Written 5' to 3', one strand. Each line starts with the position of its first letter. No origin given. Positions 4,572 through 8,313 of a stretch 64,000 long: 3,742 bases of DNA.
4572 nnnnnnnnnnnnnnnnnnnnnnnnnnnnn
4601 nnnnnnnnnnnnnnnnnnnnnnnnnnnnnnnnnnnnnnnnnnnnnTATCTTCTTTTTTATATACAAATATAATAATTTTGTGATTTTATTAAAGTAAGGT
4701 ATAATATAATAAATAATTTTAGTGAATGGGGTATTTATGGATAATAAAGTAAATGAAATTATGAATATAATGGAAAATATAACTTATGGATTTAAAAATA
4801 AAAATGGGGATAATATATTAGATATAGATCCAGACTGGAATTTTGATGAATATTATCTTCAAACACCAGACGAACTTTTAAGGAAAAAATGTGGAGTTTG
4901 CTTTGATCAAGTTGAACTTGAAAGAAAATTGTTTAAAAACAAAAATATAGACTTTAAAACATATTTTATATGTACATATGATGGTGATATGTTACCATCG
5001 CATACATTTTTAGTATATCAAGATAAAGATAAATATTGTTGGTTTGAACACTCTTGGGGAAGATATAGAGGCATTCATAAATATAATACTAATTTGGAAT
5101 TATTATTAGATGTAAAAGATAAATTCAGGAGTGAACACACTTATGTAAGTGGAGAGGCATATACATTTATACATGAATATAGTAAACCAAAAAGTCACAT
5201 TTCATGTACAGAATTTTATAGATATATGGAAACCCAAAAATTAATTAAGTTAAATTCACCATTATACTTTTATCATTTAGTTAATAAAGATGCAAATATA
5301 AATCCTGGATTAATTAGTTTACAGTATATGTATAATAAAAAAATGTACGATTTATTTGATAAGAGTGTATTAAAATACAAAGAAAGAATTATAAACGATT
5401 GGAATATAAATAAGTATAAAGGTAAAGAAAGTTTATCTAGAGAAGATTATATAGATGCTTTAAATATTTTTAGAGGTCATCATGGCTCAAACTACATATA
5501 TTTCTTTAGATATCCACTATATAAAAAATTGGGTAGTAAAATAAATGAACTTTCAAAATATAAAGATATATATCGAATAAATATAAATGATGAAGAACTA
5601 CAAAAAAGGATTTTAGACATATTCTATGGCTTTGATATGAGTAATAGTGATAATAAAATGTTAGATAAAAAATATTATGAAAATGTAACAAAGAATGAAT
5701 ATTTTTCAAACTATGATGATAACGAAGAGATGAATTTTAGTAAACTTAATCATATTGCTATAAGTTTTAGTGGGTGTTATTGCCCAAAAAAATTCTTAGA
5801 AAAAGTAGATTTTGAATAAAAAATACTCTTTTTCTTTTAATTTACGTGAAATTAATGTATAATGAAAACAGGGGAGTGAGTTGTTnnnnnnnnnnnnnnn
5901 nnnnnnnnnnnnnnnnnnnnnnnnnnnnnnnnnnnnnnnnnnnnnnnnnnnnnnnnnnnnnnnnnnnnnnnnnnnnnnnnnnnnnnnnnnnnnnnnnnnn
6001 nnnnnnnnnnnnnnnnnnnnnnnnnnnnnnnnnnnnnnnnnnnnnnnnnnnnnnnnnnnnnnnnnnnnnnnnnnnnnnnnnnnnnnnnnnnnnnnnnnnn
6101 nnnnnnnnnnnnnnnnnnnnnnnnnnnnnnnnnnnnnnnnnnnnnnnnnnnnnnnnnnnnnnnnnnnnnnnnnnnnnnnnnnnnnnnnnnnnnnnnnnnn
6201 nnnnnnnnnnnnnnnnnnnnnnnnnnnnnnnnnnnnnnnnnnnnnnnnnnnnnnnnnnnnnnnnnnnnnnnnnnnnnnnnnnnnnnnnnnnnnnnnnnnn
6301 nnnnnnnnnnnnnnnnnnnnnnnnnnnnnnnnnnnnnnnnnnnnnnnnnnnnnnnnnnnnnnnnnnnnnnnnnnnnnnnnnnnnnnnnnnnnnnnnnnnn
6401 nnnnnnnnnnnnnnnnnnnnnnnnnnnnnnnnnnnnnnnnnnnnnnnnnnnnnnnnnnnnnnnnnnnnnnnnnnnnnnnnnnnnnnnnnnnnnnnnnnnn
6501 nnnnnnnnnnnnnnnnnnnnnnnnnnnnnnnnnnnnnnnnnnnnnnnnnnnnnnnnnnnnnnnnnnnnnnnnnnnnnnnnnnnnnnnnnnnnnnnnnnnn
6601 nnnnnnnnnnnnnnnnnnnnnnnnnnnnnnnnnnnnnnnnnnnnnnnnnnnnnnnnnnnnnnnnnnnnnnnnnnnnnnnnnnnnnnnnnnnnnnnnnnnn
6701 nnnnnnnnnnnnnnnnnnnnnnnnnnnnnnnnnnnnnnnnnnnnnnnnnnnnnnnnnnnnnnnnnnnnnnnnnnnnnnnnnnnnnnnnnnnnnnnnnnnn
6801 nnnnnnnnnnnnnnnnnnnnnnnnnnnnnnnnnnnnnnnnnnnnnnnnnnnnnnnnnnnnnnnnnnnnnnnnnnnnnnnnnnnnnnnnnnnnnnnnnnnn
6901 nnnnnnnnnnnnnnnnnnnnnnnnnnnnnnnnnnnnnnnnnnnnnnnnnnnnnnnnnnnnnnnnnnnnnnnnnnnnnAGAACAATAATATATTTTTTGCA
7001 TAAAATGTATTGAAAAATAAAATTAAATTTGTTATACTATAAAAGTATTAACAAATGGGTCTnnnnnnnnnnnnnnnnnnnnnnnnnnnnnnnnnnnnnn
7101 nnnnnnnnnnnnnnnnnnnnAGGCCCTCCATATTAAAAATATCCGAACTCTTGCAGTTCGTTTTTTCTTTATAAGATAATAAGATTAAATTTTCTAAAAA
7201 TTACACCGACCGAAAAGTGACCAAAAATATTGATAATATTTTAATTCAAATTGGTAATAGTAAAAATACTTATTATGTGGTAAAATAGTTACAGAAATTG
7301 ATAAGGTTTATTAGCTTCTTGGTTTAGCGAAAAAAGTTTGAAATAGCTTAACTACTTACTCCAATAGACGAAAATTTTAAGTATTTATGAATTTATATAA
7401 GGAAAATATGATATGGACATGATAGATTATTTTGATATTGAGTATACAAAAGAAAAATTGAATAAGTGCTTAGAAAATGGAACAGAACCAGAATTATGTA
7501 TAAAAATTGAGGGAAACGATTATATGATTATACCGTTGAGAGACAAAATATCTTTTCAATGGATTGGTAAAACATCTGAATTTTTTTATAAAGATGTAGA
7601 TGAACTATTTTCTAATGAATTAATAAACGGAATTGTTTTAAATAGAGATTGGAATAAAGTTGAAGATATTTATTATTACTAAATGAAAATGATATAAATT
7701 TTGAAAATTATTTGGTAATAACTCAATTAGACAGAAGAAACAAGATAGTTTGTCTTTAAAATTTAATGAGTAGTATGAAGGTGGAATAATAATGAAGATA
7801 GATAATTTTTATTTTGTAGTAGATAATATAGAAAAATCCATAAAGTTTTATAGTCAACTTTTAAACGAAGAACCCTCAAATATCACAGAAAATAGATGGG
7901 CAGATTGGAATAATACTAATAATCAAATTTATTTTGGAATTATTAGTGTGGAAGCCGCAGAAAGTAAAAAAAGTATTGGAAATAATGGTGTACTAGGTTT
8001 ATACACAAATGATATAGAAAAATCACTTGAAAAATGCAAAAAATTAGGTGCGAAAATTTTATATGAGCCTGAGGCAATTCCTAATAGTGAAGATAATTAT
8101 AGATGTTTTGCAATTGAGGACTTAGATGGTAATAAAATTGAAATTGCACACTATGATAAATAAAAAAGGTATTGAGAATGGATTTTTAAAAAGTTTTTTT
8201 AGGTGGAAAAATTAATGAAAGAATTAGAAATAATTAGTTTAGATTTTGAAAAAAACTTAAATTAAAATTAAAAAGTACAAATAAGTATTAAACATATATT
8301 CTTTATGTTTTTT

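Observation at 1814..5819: ClpX paralog with pore and IGF loops but a replaced N-terminal domain, flanked by unknown small ORFs and a transglutaminase-like protein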

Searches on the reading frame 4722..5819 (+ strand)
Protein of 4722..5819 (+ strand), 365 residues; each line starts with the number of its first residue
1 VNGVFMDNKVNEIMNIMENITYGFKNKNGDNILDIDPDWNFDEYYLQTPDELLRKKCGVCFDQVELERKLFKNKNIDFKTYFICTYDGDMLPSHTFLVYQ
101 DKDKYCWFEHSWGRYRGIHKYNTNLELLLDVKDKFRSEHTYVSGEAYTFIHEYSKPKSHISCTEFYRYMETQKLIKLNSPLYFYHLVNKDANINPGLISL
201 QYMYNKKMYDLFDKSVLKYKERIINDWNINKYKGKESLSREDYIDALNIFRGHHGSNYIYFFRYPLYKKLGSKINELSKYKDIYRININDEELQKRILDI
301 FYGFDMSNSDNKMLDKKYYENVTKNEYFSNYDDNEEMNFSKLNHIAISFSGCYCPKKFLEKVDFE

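Call 4: search_protein_families(library=pfam, proteins=[window:4722-5819:+], max_evalue=0.01)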
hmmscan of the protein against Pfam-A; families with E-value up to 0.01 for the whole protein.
window:4722-5819:+ (365 aa): 1 family
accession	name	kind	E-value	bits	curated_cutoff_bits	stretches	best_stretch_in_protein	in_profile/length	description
PF04473.18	DUF553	-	0.00041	20.3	20.5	1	16-89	26-93/140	Transglutaminase-like domain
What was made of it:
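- On Transglutaminase-like cysteine protease superfamily (for the 4737-5819 neighbour): PF04473 scores 20.3 bits against a cut-off of 20.5 (call 4).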

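Call 5: search_protein_families(library=ncbifam, proteins=[window:4722-5819:+], max_evalue=0.01)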
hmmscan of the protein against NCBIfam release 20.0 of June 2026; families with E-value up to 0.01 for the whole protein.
window:4722-5819:+ (365 aa): 1 family
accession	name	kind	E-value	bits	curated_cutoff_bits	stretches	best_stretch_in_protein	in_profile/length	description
NF000064.3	ANT_2pp_Ia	exception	0.0046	17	350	1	15-45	67-97/177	aminoglycoside nucleotidyltransferase ANT(2'')-Ia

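Call 6: search_protein_families(library=padloc, proteins=[window:4722-5819:+], max_evalue=0.01)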
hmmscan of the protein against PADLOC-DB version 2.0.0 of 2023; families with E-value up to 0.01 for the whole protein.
window:4722-5819:+ (365 aa): 0 families

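Call 53: search_protein_families(library=phrogs, proteins=[window:4737-5819:+], max_evalue=0.01)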
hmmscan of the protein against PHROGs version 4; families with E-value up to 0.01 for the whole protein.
window:4737-5819:+ (360 aa): 0 families

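Call 55: search_solved_structures(query=window:4737-5819:+, max_evalue=1, show_alignments=1)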
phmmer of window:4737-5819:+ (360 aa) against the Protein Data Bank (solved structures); distinct sequences matched with E-value up to 1: 3.
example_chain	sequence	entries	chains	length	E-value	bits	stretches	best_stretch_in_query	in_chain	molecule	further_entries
4wqk_A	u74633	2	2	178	0.088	15.1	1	10-40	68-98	2''-aminoglycoside nucleotidyltransferase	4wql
5kqj_A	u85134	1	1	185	0.093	15.1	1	10-40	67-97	2''-aminoglycoside nucleotidyltransferase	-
4xje_A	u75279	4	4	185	0.093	15.1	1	10-40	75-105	AadB | AAD(2''),Gentamicin 2''-nucleotidyltransferase,Gentamicin resistance protein | Aminoglycoside Nucleotidyltransferase (2"")-Ia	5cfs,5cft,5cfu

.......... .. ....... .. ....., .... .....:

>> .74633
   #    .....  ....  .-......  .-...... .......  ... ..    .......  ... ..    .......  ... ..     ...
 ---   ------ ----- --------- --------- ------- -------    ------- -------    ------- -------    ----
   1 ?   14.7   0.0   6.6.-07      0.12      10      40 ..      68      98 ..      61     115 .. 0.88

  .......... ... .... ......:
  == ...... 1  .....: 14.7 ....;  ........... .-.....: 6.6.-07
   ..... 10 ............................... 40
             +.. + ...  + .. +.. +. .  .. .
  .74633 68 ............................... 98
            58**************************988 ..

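Call 78: find_homologous_proteins(query=window:4737-5819:+, max_evalue=0.001)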
Query window:4737-5819:+ (360 aa): 229 proteins with E <= 0.001 among 2360 candidates; the best 120 are listed.
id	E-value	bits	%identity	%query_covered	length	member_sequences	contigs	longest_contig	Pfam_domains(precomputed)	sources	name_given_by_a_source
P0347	1.1e-243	826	100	100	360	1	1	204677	-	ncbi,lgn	-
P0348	9.8e-188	642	78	100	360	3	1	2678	PF04473.19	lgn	-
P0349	1.1e-180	619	76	100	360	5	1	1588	PF04473.19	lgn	-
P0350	2.5e-165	568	69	100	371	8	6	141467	PF04473.19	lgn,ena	-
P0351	1.1e-164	566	70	100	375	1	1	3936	PF04473.19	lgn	-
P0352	5.6e-163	560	68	99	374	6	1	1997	PF04473.19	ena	-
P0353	9.5e-163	560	69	100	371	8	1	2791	PF04473.19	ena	-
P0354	1.1e-162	559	70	100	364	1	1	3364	-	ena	-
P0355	1.3e-161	556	70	99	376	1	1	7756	PF04473.19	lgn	-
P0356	1.9e-161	555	70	99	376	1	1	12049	PF04473.19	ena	-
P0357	2.6e-161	555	68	100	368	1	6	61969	-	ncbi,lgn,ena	-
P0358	4.0e-161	554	69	99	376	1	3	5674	PF04473.19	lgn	-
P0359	5.1e-161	554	69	99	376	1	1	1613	-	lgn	-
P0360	1.1e-160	553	70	99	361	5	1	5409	-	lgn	-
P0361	4.7e-160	551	69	99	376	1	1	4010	-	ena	-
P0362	4.4e-158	544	67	100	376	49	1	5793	PF04473.19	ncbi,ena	-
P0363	1.1e-157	543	66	100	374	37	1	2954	PF04473.19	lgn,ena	-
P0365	2.8e-157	542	67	100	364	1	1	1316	PF04473.19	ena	-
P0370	2.4e-156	539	66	100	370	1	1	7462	PF04473.19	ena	-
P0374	2.7e-154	532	67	100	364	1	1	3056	PF04473.19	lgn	-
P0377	7.8e-154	530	67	99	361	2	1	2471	PF04473.19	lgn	-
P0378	1.4e-153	529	66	100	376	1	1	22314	PF04473.19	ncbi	-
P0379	1.5e-153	529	66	100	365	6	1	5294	PF04473.19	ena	-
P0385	9.5e-151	520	65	100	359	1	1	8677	PF04473.19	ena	-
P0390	8.8e-149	514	64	100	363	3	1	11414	PF04473.19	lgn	-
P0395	9.2e-147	507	63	98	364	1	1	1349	PF04473.19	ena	-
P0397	5.4e-146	505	63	100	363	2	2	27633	PF04473.19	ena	-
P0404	4.7e-144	498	63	98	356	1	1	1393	PF04473.19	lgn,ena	-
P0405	5.0e-144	498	62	100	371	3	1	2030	PF04473.19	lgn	-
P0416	3.4e-141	489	62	100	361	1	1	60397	PF04473.19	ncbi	-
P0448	1.6e-126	440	59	98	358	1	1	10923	PF04473.19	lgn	-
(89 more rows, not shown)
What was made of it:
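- On Transglutaminase-like cysteine protease superfamily (for the 4737-5819 neighbour): About a third of the listed homologues carry PF04473 (call 78).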

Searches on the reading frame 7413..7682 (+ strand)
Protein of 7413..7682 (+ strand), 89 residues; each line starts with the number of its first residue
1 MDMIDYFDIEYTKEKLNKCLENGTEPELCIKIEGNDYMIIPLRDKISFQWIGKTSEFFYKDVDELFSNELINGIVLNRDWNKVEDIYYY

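Call 4: search_protein_families(library=pfam, proteins=[window:7413-7682:+], max_evalue=0.01)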
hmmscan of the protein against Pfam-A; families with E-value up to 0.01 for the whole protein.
window:7413-7682:+ (89 aa): 0 families

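Call 53: search_protein_families(library=phrogs, proteins=[window:7413-7682:+], max_evalue=0.01)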
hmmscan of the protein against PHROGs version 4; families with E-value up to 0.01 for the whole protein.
window:7413-7682:+ (89 aa): 1 family
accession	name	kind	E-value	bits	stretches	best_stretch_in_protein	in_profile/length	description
phrog_3711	-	unknown function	0.00067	20.7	1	27-86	15-75/77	-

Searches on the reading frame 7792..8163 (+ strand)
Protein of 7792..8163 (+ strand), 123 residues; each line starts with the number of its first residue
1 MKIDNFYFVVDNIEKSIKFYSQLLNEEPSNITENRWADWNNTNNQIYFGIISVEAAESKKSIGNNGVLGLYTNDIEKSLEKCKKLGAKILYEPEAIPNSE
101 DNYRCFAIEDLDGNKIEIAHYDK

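Call 4: search_protein_families(library=pfam, proteins=[window:7792-8163:+], max_evalue=0.01)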
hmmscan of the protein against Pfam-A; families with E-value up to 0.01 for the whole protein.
window:7792-8163:+ (123 aa): 2 families
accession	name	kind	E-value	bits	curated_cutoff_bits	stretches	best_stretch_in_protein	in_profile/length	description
PF00903.31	Glyoxalase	-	7.7e-10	39.7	20.6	1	3-118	2-121/121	Glyoxalase/Bleomycin resistance protein/Dioxygenase superfamily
PF12681.13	Glyoxalase_2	-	4.5e-06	27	30.1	1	8-119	6-114/118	Glyoxalase-like domain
